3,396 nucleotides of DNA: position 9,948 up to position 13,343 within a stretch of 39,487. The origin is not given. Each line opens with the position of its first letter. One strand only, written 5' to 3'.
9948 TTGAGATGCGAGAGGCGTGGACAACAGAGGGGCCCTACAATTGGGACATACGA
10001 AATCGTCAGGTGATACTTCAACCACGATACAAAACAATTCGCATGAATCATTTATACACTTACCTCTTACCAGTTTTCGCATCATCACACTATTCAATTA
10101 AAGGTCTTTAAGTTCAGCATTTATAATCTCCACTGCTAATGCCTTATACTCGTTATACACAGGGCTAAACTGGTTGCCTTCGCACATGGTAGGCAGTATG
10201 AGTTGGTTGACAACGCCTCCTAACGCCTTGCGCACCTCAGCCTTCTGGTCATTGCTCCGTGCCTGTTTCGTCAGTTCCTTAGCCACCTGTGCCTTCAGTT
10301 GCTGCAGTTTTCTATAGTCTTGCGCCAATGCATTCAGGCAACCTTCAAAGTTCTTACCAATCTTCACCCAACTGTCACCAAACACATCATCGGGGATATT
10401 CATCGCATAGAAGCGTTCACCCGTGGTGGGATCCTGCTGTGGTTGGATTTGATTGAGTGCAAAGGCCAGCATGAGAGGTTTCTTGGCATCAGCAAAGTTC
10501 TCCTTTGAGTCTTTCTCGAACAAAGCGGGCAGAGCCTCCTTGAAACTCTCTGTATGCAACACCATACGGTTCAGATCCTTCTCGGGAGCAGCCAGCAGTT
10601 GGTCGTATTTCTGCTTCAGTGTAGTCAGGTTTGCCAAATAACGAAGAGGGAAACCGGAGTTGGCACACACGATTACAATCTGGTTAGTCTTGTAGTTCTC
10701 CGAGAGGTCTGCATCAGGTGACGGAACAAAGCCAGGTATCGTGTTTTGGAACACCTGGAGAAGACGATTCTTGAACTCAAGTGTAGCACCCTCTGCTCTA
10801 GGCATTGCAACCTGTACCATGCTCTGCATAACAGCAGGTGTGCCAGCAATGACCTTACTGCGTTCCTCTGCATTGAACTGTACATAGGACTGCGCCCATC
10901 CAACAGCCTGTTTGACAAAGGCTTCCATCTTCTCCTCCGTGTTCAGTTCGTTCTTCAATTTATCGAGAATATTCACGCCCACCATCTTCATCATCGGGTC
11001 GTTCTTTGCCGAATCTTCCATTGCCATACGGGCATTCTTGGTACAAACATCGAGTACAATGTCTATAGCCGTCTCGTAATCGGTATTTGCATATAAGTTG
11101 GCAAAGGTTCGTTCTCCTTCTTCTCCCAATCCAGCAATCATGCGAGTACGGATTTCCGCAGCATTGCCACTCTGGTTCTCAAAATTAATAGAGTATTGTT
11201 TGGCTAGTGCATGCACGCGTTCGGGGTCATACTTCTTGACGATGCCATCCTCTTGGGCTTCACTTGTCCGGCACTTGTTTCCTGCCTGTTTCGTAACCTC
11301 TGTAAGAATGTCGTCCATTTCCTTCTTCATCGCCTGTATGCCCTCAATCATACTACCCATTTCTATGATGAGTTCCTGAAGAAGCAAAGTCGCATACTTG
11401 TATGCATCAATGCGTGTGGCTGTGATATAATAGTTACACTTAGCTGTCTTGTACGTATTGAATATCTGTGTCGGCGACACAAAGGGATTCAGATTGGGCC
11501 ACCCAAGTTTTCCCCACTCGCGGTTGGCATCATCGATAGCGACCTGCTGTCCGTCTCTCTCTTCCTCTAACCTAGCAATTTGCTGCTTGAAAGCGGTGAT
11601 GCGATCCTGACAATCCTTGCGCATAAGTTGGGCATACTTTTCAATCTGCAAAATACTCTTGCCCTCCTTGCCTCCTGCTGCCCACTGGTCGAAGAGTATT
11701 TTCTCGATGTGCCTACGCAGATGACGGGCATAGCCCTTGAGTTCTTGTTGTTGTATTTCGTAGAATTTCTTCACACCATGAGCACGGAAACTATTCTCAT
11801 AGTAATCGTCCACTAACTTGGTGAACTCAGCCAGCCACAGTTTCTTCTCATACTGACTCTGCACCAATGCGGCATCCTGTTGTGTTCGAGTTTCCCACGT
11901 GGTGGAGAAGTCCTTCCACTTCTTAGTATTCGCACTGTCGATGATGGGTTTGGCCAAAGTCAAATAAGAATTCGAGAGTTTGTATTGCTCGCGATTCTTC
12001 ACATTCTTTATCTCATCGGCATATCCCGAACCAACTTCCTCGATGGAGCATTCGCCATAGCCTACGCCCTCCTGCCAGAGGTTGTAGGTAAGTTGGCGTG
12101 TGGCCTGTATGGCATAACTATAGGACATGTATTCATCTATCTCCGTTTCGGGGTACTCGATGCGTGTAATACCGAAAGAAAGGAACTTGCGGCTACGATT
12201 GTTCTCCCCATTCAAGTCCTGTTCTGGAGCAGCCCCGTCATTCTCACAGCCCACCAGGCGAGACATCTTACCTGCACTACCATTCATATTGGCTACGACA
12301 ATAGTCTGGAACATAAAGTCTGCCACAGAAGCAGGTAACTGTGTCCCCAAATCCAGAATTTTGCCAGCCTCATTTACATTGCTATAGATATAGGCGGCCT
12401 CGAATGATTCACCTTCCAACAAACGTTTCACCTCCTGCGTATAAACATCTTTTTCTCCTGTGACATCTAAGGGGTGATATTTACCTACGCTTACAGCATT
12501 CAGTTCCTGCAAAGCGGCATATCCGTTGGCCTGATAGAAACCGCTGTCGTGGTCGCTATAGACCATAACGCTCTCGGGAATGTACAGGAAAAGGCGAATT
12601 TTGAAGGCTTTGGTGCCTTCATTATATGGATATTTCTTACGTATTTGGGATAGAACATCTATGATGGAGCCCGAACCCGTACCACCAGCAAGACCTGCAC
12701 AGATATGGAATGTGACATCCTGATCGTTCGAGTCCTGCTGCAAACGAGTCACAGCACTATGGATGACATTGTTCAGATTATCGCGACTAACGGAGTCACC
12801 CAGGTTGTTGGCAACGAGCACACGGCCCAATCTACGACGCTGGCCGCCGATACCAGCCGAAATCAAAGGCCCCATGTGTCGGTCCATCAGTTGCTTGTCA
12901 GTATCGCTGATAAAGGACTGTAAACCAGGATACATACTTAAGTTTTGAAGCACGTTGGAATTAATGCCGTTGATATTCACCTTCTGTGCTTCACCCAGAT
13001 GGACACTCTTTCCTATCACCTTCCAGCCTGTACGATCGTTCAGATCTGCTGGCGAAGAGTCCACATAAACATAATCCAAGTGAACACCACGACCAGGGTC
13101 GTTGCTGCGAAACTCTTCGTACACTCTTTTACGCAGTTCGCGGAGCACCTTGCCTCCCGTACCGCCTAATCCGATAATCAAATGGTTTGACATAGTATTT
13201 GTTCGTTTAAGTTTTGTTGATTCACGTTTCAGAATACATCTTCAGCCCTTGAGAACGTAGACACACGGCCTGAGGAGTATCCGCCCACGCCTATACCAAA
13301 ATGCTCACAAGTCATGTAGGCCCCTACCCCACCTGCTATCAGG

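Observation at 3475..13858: Nine-gene operon built around a giant tubulin/FtsZ-superfamily GTPase with a predicted trans-envelope partner set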

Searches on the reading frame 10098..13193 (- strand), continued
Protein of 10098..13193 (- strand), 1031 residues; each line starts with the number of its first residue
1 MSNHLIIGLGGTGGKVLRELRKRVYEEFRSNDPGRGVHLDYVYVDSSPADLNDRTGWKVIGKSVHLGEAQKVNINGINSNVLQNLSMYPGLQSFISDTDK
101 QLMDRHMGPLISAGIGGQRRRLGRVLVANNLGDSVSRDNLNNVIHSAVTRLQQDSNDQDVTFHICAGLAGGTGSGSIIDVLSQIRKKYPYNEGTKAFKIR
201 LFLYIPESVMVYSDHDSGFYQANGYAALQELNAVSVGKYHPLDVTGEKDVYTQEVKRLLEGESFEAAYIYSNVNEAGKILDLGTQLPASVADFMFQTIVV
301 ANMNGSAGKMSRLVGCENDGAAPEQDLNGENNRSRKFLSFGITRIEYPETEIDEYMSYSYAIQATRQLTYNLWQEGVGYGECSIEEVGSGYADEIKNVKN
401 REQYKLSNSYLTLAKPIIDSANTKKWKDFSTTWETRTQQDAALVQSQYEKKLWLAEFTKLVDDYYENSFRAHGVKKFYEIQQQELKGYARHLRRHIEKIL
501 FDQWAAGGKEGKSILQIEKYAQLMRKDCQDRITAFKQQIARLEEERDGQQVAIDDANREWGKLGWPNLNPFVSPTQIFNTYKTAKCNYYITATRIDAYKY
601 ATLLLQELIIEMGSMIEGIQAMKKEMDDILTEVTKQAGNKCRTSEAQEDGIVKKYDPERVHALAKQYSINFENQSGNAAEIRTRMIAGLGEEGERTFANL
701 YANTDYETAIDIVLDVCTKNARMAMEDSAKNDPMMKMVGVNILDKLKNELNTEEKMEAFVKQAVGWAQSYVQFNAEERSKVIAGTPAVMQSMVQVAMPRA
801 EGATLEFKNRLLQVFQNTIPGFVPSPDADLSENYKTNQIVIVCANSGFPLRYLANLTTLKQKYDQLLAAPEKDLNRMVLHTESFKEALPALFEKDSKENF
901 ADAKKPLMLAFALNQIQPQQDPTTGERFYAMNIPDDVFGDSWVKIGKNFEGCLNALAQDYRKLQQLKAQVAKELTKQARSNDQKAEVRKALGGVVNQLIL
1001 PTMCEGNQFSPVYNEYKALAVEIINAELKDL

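Call 52: find_encoding_contigs(protein=P0304, flank=10000, max_places=3)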
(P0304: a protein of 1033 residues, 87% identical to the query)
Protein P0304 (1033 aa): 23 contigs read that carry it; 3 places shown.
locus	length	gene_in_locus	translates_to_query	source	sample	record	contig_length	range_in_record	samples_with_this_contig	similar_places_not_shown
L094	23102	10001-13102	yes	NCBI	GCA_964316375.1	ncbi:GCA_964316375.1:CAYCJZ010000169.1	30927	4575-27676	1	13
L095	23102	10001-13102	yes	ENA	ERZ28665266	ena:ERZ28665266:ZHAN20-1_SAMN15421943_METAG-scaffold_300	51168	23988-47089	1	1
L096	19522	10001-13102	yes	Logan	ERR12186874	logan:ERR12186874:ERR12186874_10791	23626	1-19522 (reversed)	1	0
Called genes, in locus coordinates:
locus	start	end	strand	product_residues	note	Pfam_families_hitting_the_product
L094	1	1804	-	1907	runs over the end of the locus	PF11974:bMG3, PF01835:MG2, PF00207:A2M, PF17973:bMG10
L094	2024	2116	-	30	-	-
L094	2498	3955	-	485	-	PF01546:Peptidase_M20, PF07687:M20_dimer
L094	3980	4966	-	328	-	PF03706:LPG_synthase_TM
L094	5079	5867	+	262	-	PF00398:RrnaAD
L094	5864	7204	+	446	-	PF03448:MgtE_N, PF00571:CBS, PF01769:MgtE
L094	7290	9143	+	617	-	PF03993:DUF349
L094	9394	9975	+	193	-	-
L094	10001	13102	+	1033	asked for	PF13809:Tubulin_2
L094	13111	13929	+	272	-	PF02368:Big_2, PF02493:MORN (faint)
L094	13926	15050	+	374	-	-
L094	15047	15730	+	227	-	-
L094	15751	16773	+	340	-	-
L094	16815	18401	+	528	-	-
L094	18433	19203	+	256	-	-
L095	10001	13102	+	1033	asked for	PF13809:Tubulin_2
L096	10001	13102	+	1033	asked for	PF13809:Tubulin_2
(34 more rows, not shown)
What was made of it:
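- The B. finegoldii cassette sits among housekeeping genes (call 52).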

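Call 94: search_protein_families(library=padloc, alignment_id=A8, max_evalue=0.00001)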
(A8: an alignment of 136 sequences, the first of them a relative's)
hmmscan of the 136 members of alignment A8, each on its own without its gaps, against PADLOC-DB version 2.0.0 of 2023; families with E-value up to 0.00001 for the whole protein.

A. member 1, L001:2-832:- (277 aa): 0 families

B. families by the number of members that match (of 136 scanned): 221 families (the first 25 are shown)
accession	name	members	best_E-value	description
PDLC03920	MkoA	3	9.8e-83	-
PDLC03921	MkoA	3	1.8e-73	-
PDLC03748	Drt6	2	8.7e-43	DRT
PDLC02177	Drt4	2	9.9e-32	-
PDLC04042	PD-T4-6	2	4.1e-31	-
PDLC04138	mad6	2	7e-31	mads_6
PDLC04060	PD-T4-6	2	1.8e-29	-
PDLC02179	Drt4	2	2.3e-29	-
PDLC02180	Drt4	2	2.5e-29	-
PDLC03752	Drt4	2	3.9e-29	DRT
PDLC04047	PD-T4-6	2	9e-29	-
PDLC04061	PD-T4-6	2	4.8e-28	-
PDLC04053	PD-T4-6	2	6.1e-26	-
PDLC04054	PD-T4-6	2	3.4e-25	-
PDLC04040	PD-T4-6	2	5.7e-23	-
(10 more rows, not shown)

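Call 95: search_protein_families(library=pfam, alignment_id=A8, max_evalue=0.00001)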
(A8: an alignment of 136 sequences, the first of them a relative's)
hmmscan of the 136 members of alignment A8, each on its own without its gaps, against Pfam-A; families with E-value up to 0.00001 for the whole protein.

A. member 1, L001:2-832:- (277 aa): 1 family
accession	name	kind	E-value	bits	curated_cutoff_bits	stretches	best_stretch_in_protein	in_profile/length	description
PF01293.25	PEPCK_ATP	-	2e-99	333.8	26.5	1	17-277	3-252/465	Phosphoenolpyruvate carboxykinase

B. families by the number of members that match (of 136 scanned): 173 families (the first 25 are shown)
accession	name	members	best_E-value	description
PF13306.12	LRR_5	4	9.6e-31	BspA type Leucine rich repeat region (6 copies)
PF00999.27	Na_H_Exchanger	3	5.7e-57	Sodium/hydrogen exchanger, transmembrane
PF01656.29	CbiA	3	6.4e-14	CobQ/CobB/MinD/ParA nucleotide binding domain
PF13614.12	AAA_31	3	3.2e-12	AAA domain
PF09140.17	MipZ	3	4.1e-07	ATPase MipZ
PF10609.15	ParA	2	8.8e-89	NUBPL iron-transfer P-loop NTPase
PF03747.19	ADP_ribosyl_GH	2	8.7e-38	ADP-ribosylglycohydrolase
PF03372.29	Exo_endo_phos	2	2.6e-34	Endonuclease/Exonuclease/phosphatase family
PF02780.25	Transketolase_C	2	1.7e-29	Transketolase, C-terminal domain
PF04055.27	Radical_SAM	2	2e-28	Radical SAM superfamily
PF00919.26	UPF0004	2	2.1e-28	Uncharacterized protein family UPF0004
PF00069.31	Pkinase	2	3.2e-27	Protein kinase domain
PF16576.10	HlyD_D23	2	6.7e-26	Barrel-sandwich domain of CusB or HlyD membrane-fusion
PF07690.21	MFS_1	2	1.3e-19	Major Facilitator Superfamily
PF13568.12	OMP_b-brl_2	2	2.4e-19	Outer membrane protein beta-barrel domain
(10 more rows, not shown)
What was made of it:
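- Tried and rejected: A defence-island context was rejected as a general feature (calls 94, 95).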

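Call 109: find_related_loci(query=A2, collection=viral_contigs, flank=8000)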
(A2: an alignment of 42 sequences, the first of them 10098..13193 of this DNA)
Query A2 (1031 aa) in viral_contigs; peptide patterns used: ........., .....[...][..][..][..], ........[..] (x = any residue, [..] = any of these).
132 stretches matched a pattern, but none encodes a relative of the query by tblastn (E <= 1e-3).

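Call 110: search_dna_similar(query=window:10098-13193:-, collection=plasmids, mode=protein, max_evalue=0.00001, max_rows=15)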
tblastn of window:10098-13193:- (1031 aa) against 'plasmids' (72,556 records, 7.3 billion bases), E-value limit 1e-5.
Records with a match: 1; places in all: 1; records where one place covers at least 80% of the query: 1.
Best place of each record, by identity: <60% 1.
By first word of the organism name: Paraburkholderia 1.
By predicted mobility (MOB-suite, as given by PLSDB): non-mobilizable 1.
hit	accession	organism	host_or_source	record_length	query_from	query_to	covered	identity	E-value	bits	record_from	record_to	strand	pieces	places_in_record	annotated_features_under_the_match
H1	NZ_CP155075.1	Paraburkholderia sp. PREW-6R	single cell,Phlox subulata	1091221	18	989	94%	26.5%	3e-77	286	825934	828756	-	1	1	none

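Call 111: search_dna_similar(query=window:10098-13193:-, collection=phages, mode=protein, max_evalue=0.00001, max_rows=10)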
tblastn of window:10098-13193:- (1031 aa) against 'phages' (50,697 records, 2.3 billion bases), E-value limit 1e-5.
No match.
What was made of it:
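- On TubZRC-type partition system: The phage and viral collections give no match, and the only plasmid-collection hit is a 1.09-Mb replicon (calls 109-111).
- Closest known: TubZ/TubR/tubC and phage PhuZ. Different: This protein is 1031 aa, chromosomal, paired with membrane and exported proteins, and absent from the phage and viral collections searched (calls 109, 111).
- No relatives were found in phage or viral collections (calls 109, 111). The only plasmid-collection hit is one 1.09-Mb replicon (calls 109-111).
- Tried and rejected: Phage or plasmid carriage was rejected (calls 109-111).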

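Call 112: get_annotated_region(hit=H1, flank=6000)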
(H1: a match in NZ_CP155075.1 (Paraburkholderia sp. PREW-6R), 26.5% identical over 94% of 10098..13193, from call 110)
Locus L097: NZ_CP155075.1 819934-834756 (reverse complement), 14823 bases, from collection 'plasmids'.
description: Paraburkholderia sp. PREW-6R plasmid unnamed1, complete sequence
organism: Paraburkholderia sp. PREW-6R (NCBI taxid 3141544)
taxonomy: Bacteria; Pseudomonadota; Betaproteobacteria; Burkholderiales; Burkholderiaceae; Paraburkholderia; Paraburkholderia sp. PREW-6R
host: -; source: single cell,Phlox subulata; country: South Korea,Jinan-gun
typing (MOB-suite, as given by PLSDB): non-mobilizable
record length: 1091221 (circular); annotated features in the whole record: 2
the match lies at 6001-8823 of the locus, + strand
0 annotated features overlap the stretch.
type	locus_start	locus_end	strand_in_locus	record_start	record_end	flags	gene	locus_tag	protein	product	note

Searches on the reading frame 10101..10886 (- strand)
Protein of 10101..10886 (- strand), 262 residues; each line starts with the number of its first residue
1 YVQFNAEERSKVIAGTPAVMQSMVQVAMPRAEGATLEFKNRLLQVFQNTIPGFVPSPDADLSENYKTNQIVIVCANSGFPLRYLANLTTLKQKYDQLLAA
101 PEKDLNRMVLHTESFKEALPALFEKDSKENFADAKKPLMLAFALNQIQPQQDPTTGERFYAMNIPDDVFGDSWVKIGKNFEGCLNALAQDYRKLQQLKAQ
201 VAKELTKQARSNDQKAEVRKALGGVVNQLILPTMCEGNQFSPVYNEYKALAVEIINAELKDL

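Call 104: search_solved_structures(query=A10, max_evalue=5)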
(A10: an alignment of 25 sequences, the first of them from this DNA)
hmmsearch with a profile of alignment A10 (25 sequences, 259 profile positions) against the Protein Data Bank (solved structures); distinct sequences matched with E-value up to 5: 16.
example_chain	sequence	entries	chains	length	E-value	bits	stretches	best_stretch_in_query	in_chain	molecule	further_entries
3qhq_A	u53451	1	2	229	0.025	16.8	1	185-244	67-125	Sag0897 family CRISPR-associated protein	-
4eqf_A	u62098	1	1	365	0.38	13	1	107-213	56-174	PEX5-related protein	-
9ikz_B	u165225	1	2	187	0.53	12.5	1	160-238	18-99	Non-structural protein 8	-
6nur_B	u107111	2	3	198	0.58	12.4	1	160-238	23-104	NSP8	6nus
6m5i_B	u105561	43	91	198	0.6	12.3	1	160-238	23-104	Non-structural protein 8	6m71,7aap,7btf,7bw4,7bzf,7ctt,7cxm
6xez_B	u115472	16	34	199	0.61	12.3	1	160-238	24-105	Non-structural protein 8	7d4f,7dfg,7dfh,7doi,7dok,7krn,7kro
9blf_B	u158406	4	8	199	0.61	12.3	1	160-238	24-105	Non-structural protein 8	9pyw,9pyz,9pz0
2ahm_E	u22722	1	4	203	0.61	12.3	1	160-238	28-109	Replicase polyprotein 1ab, heavy chain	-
7c2k_B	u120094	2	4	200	0.62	12.3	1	160-238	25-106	Non-structural protein 8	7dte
6yyt_B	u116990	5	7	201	0.62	12.3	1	160-238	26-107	nsp8 | Non-structural protein 8 | SARS-CoV-2 nsp8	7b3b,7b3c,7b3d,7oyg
6xqb_B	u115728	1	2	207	0.66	12.2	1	160-238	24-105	Non-structural protein 8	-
7bv1_B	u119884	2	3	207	0.66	12.2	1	160-238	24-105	Non-structural protein 8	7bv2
8xko_B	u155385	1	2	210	0.68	12.1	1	160-238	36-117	Non-structural protein 8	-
24ew_B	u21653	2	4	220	0.68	12.1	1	160-238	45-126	Non-structural protein 8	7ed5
7ozu_B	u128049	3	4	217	0.73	12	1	160-238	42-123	Non-structural protein 8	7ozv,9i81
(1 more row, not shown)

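Call 105: search_protein_families(library=pfam, alignment_id=A10, max_evalue=0.1)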
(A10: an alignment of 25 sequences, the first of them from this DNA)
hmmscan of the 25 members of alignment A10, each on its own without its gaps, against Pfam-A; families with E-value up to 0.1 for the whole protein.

A. member 1, seq(262 aa): 2 families
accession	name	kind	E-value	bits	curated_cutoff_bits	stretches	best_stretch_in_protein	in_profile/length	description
PF15463.11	ECM11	-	0.0091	17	27.1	1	104-214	1-109/133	Extracellular mutant protein 11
PF15739.10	TSNAXIP1_N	-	0.055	14.2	27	0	174-220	45-88/111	Translin-associated factor X-interacting N-terminus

B. families by the number of members that match (of 25 scanned): 20 families
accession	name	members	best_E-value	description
PF01433.26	Peptidase_M1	1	0.00017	Peptidase family M1 domain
PF01290.25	Thymosin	1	0.0053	Thymosin beta-4 family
PF15463.11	ECM11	1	0.0091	Extracellular mutant protein 11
PF11690.13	DUF3287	1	0.013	Protein of unknown function (DUF3287)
PF24598.1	DOP1_C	1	0.018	DOP1 C-terminal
PF21511.2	SidD_cat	1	0.019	SidD, catalytic domain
PF04988.17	AKAP95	1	0.02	A-kinase anchoring protein 95 (AKAP95)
PF09021.16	HutP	1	0.022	HutP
PF22945.2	LEM-3_GIY-YIG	1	0.026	LEM-3-like GIY-YIG domain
PF10989.13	DUF2808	1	0.035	Protein of unknown function (DUF2808)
PF15012.11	DUF4519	1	0.036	Domain of unknown function (DUF4519)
PF11074.14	DUF2779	1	0.038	Domain of unknown function(DUF2779)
PF24654.2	CEP76_N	1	0.04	CEP76 N-terminal domain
PF20990.2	DUF2207_C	1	0.046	Predicted membrane protein (DUF2207) C-terminal domain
PF06798.17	PrkA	1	0.046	PrkA serine protein kinase C-terminal domain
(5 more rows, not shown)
